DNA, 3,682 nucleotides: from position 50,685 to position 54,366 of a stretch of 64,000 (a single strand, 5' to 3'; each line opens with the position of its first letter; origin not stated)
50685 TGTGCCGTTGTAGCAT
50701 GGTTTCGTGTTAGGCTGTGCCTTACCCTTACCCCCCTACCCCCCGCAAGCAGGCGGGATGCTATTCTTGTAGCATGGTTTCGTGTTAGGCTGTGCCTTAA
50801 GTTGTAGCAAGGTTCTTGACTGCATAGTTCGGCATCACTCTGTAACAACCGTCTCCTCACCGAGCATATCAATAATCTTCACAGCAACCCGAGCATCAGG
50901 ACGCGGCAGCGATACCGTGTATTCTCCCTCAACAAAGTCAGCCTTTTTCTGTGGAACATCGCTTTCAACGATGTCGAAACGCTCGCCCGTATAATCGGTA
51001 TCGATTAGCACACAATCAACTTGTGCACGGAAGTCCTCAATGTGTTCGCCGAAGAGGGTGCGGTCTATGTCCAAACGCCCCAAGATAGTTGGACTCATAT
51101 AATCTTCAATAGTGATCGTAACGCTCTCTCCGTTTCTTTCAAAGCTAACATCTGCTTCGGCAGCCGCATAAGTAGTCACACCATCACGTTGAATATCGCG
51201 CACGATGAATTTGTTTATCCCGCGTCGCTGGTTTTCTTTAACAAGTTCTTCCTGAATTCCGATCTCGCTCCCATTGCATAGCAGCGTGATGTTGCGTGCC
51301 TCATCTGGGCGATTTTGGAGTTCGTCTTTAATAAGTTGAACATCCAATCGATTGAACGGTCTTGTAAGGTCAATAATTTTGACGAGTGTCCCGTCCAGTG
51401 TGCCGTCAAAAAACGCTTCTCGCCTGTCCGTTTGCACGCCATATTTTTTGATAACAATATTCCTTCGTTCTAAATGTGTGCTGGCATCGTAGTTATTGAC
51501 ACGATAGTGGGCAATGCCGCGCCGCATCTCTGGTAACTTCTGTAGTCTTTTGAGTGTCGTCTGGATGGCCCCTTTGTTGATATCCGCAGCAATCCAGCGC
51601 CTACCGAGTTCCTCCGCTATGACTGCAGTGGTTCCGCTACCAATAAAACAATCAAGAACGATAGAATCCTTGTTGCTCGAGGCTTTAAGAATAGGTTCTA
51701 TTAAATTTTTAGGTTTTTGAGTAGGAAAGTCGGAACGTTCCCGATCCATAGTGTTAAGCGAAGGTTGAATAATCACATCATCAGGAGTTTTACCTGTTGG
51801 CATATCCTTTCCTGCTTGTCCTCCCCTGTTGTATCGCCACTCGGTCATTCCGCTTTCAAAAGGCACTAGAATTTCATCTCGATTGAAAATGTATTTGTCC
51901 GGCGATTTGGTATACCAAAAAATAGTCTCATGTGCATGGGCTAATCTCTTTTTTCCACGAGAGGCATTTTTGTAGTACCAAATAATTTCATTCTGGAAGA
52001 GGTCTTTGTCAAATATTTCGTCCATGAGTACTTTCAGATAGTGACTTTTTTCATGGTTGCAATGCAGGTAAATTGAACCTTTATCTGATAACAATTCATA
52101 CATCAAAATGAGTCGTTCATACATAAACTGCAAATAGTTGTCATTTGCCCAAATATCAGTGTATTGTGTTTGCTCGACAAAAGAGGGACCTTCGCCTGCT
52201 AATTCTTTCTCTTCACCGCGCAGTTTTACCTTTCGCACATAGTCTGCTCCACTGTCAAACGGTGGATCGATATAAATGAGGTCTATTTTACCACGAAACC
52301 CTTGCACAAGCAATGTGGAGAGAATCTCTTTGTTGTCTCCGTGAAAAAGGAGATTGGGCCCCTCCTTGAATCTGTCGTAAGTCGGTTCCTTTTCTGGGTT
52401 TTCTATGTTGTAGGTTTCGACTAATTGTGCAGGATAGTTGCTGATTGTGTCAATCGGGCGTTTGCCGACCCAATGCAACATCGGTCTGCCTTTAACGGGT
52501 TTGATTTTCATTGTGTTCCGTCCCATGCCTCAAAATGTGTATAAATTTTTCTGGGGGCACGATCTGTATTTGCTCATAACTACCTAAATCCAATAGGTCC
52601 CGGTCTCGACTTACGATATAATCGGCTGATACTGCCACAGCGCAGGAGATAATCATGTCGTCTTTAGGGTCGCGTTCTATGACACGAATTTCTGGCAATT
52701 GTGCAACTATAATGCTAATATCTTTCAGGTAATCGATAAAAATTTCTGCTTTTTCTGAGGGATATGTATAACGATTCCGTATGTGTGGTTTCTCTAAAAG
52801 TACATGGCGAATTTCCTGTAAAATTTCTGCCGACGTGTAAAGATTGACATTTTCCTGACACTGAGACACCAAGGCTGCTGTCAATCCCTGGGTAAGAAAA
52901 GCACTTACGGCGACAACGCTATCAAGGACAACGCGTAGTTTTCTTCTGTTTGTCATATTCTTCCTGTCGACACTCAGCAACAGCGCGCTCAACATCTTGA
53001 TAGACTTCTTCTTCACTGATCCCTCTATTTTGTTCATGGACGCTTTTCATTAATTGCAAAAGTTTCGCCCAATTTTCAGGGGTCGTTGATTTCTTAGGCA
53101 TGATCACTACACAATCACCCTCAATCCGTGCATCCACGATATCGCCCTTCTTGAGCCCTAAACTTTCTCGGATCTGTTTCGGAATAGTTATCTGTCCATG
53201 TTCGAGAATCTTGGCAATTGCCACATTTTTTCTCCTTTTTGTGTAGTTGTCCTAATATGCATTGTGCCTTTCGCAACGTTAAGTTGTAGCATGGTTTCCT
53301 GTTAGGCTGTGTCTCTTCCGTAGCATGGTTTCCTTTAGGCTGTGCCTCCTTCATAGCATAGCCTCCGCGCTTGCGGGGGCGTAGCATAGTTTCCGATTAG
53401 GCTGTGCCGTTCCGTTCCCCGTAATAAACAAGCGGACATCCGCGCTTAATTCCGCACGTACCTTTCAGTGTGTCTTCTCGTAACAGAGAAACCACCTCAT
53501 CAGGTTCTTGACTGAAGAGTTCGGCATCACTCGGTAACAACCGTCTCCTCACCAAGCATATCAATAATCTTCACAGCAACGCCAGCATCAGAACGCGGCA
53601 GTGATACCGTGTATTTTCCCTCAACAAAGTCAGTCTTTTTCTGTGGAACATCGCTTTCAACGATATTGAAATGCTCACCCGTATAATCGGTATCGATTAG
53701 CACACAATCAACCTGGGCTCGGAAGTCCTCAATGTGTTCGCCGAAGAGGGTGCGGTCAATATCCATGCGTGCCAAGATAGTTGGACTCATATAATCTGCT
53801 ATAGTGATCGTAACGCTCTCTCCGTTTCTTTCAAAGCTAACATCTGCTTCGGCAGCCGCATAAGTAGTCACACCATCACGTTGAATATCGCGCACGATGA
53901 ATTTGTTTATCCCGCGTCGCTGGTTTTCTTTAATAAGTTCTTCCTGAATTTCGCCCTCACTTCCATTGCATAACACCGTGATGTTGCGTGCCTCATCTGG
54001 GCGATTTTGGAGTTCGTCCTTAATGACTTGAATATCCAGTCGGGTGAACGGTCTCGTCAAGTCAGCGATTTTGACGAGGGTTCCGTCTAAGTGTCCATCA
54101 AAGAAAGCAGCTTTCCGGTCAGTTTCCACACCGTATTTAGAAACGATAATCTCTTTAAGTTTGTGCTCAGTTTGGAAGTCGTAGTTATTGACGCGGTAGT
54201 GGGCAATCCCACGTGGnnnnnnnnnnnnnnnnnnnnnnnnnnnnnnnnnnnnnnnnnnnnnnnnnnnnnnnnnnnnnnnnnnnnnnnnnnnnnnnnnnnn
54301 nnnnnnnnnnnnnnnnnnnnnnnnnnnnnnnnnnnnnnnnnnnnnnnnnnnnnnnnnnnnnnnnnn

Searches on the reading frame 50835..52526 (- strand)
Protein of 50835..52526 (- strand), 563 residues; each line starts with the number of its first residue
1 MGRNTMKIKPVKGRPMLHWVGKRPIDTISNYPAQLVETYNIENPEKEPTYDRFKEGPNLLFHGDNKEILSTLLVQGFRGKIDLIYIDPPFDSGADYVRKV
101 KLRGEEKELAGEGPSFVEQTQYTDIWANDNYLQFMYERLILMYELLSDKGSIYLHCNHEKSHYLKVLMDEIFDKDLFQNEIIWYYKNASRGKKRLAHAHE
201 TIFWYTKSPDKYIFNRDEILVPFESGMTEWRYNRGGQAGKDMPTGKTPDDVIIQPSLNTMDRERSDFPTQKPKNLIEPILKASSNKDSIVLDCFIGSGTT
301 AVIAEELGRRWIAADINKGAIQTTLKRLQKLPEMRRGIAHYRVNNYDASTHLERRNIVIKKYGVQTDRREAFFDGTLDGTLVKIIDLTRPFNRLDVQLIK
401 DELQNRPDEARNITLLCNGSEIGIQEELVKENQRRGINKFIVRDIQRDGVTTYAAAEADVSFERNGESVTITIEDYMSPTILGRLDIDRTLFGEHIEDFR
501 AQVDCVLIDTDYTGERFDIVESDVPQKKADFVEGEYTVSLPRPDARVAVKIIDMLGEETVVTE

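Call 5: search_protein_families(library=pfam, proteins=[window:50835-52526:-], max_evalue=0.01)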
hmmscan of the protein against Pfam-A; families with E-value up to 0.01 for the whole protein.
window:50835-52526:- (563 aa): 4 families
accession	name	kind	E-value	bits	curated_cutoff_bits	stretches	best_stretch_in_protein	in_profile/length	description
PF01555.25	N6_N4_Mtase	-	5.2e-51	174.2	26.7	1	81-324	1-219/221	DNA methylase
PF03602.21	Cons_hypoth95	-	5.9e-06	26.5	24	0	78-135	111-168/182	Conserved hypothetical protein 95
PF02086.21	MethyltransfD12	-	0.0058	16.8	22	0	275-328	8-62/253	D12 class N6 adenine-specific DNA methyltransferase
PF00644.27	PARP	-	0.0068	16.4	26.7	0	29-79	19-71/199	Poly(ADP-ribose) polymerase catalytic domain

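Call 6: search_protein_families(library=ncbifam, proteins=[window:50835-52526:-], max_evalue=0.01)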
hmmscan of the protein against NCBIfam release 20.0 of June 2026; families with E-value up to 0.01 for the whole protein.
window:50835-52526:- (563 aa): 4 families
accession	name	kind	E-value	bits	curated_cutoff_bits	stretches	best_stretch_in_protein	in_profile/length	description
NF008572.0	PRK11524.1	equivalog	9.8e-36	123.4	292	1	121-334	51-262/294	adenine-specific DNA-methyltransferase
NF050803.1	DnaMtaseCcrMCaul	equivalog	4.7e-21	75.1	830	2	264-335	183-254/350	adenine-specific DNA-methyltransferase CcrM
NF010253.0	PRK13699.1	subfamily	1.1e-08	35.1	244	1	266-331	143-208/226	DNA methyltransferase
TIGR00095.1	TIGR00095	equivalog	0.0042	16.7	117.5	0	79-125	123-168/194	16S rRNA (guanine(966)-N(2))-methyltransferase RsmD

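Call 15: search_protein_families(library=padloc, proteins=[window:50835-52526:-], max_evalue=0.01)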
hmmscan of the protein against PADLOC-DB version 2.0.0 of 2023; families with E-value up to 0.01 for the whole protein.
window:50835-52526:- (563 aa): 68 families (the best 25 are shown)
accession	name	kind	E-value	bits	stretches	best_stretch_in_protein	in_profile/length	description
PDLC03633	MTase_III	-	1.6e-64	216.6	1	54-342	74-368/616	Type III methyltransferase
PDLC03300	MTase_II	-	1e-55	186.9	1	55-339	9-287/302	Type II methyltransferase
PDLC03354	MTase_II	-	6e-55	184.9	2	51-233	49-229/425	Type II methyltransferase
PDLC03339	MTase_II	-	7.9e-49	164.5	1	62-378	8-319/399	Type II methyltransferase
PDLC03299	MTase_II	-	1.1e-46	157.8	1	123-333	53-262/296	Type II methyltransferase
PDLC03371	MTase_II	-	4.8e-44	148.9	1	57-331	10-255/260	Type II methyltransferase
PDLC03644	MTase_III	-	7.2e-43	145.1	2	15-220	2-202/542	Type III methyltransferase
PDLC03636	MTase_III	-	3e-38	129.9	3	121-216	86-182/575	Type III methyltransferase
PDLC03635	MTase_III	-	3.8e-38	129.6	2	53-216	214-357/708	Type III methyltransferase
PDLC03634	MTase_III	-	8.8e-37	125.3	2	14-217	57-258/621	Type III methyltransferase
PDLC03320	MTase_II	-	1.9e-31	107.3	1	123-333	71-279/289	Type II methyltransferase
PDLC03641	MTase_III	-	4.2e-31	106.2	2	17-211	68-265/657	Type III methyltransferase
PDLC03638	MTase_III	-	2.9e-29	100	3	121-214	421-514/816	Type III methyltransferase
PDLC03640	MTase_III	-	5.4e-27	92.4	2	58-207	44-198/654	Type III methyltransferase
PDLC03230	MTase_II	-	9.1e-23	79.1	1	129-332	77-286/360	Type II methyltransferase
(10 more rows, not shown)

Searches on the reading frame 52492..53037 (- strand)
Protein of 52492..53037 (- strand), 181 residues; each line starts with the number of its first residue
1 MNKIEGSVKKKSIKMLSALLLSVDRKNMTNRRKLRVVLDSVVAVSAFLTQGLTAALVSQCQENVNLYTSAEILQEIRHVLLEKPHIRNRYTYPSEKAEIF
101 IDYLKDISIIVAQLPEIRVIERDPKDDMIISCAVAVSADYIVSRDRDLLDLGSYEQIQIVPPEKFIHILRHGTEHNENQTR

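Call 5: search_protein_families(library=pfam, proteins=[window:52492-53037:-], max_evalue=0.01)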
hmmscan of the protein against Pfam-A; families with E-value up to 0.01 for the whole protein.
window:52492-53037:- (181 aa): 3 families
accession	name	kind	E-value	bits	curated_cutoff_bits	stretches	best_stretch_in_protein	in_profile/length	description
PF13470.12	PIN_3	-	5.4e-15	56.6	27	1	35-147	1-115/115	PIN domain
PF01850.27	PIN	-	2.6e-05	25.3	23.6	1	36-150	1-116/120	PIN domain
PF10130.15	PIN_2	-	0.0033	18.1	22.4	0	37-152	1-119/133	PIN domain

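Call 6: search_protein_families(library=ncbifam, proteins=[window:52492-53037:-], max_evalue=0.01)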
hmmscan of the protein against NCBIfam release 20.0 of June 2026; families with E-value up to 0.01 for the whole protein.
window:52492-53037:- (181 aa): 1 family
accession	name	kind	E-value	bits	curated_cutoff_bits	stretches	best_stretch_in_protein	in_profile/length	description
TIGR00305.1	TIGR00305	equivalog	6.2e-19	68.4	29.15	1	35-151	1-115/115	putative toxin-antitoxin system toxin component, PIN family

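Call 15: search_protein_families(library=padloc, proteins=[window:52492-53037:-], max_evalue=0.01)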
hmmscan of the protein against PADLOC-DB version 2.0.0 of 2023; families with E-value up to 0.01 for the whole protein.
window:52492-53037:- (181 aa): 0 families

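Call 53: search_protein_families(library=phrogs, max_evalue=0.01, proteins=[window:52492-53037:-])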
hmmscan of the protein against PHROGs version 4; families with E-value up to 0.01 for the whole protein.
window:52492-53037:- (181 aa): 1 family
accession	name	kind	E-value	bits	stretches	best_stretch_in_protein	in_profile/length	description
phrog_14427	-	unknown function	3.1e-14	54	1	34-168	2-133/139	-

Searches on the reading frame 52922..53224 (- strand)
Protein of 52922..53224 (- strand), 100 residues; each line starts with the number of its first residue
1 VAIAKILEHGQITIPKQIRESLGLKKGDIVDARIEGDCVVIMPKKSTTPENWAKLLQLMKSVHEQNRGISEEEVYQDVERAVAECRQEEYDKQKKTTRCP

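Call 5: search_protein_families(library=pfam, proteins=[window:52922-53224:-], max_evalue=0.01)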
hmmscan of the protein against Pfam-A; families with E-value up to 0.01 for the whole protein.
window:52922-53224:- (100 aa): 2 families
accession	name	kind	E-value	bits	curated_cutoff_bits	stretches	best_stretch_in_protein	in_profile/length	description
PF04014.23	MazE_antitoxin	-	2.5e-11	43.8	24.7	1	10-47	8-46/48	Antidote-toxin recognition MazE, bacterial antitoxin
PF15937.10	PrlF_antitoxin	-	1.9e-05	25.2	32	1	4-50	2-48/99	prlF antitoxin for toxin YhaV_toxin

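Call 6: search_protein_families(library=ncbifam, proteins=[window:52922-53224:-], max_evalue=0.01)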
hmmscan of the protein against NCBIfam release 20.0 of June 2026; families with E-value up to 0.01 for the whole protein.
window:52922-53224:- (100 aa): 7 families
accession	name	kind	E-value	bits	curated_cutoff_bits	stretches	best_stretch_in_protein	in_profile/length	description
TIGR01439.1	lp_hng_hel_AbrB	domain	9.7e-12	44.4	28.3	1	4-45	2-44/44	transcriptional regulator, AbrB family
NF007429.0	PRK09974.1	equivalog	1.5e-06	28.1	125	1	4-50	15-61/114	type II toxin-antitoxin system PrlF family antitoxin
NF050106.1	TA_MazE_antitoxin_Deino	equivalog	2.2e-05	24.5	65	1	10-48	1-39/65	type II toxin-antitoxin system MazE family antitoxin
NF040962.1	near_HgcAB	equivalog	8e-05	22.4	70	1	2-29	6-33/70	HgcAB-associated protein HgcC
NF006352.0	PRK08577.1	equivalog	0.00017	21.7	140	1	3-30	6-33/136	hypothetical protein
TIGR02609.1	doc_partner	hypoth_equivalog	0.00023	21.4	55.9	1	12-69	12-68/74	putative addiction module antidote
TIGR02851.1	spore_V_T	equivalog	0.002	18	235.9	1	5-50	8-53/180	stage V sporulation protein T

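Call 15: search_protein_families(library=padloc, proteins=[window:52922-53224:-], max_evalue=0.01)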
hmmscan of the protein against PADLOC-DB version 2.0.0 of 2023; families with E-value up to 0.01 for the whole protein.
window:52922-53224:- (100 aa): 0 families

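Call 53: search_protein_families(library=phrogs, max_evalue=0.01, proteins=[window:52922-53224:-])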
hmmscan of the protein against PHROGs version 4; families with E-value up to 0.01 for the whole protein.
window:52922-53224:- (100 aa): 3 families
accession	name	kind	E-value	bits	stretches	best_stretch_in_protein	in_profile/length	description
phrog_4681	-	moron, auxiliary metabolic gene and host takeover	6.1e-07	30.3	1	3-46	7-49/87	antitoxin from a toxin-antitoxin system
phrog_4324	-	unknown function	0.00023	22.3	1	12-71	15-77/89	-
phrog_10557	-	unknown function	0.0053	17.8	1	11-43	11-43/68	-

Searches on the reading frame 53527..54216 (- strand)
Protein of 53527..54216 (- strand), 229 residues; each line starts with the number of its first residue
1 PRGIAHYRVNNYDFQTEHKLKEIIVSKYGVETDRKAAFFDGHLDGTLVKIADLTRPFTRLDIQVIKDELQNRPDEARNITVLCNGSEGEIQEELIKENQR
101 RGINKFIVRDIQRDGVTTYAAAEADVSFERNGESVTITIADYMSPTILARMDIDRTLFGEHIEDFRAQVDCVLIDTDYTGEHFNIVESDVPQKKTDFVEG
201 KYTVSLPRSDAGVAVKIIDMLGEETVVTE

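Call 52: search_protein_families(library=pfam, max_evalue=5, proteins=[window:53527-54216:-])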
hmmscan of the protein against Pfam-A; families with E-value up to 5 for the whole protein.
window:53527-54216:- (229 aa): 2 families
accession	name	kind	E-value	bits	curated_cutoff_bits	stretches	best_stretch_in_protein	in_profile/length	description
PF10614.14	CsgF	-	0.0036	17.9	25.8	2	192-227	93-129/132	Type VIII secretion system (T8SS), CsgF protein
PF18343.7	SH3_14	-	0.0057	17.2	25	1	130-194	34-96/134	Dda helicase SH3 domain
